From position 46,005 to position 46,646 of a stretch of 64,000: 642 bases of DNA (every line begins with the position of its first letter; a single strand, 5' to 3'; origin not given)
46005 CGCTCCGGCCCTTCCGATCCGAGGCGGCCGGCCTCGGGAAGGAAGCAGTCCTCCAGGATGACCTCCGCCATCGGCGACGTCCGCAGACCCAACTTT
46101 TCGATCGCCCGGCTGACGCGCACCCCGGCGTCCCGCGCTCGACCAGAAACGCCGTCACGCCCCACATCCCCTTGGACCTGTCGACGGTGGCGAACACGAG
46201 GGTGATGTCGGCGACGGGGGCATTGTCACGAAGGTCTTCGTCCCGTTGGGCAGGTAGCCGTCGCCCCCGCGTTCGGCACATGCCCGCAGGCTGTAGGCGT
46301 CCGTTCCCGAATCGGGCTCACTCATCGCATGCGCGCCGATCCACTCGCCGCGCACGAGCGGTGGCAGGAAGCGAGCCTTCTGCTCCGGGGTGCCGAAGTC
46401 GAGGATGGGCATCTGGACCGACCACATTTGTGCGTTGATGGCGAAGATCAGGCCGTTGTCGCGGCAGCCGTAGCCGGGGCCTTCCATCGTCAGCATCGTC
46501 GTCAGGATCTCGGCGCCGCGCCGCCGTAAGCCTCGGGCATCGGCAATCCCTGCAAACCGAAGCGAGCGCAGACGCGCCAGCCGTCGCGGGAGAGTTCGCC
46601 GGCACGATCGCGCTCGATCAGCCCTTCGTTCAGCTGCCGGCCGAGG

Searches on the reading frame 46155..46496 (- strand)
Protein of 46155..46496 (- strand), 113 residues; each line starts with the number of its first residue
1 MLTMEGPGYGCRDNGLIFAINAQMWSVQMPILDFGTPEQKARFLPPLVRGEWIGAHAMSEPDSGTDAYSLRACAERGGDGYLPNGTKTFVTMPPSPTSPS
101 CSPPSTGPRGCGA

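Call 12: search_protein_families(library=pfam, proteins=[window:46155-46496:-], max_evalue=0.001)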
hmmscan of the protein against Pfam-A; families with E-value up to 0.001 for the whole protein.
window:46155-46496:- (113 aa): 2 families
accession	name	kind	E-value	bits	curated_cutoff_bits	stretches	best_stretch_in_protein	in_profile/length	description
PF02771.21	Acyl-CoA_dh_N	-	1.1e-06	29.4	22.9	1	7-51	71-113/113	Acyl-CoA dehydrogenase, N-terminal domain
PF02770.24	Acyl-CoA_dh_M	-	6.8e-06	26.6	33.3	1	55-92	1-39/97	Acyl-CoA dehydrogenase, middle domain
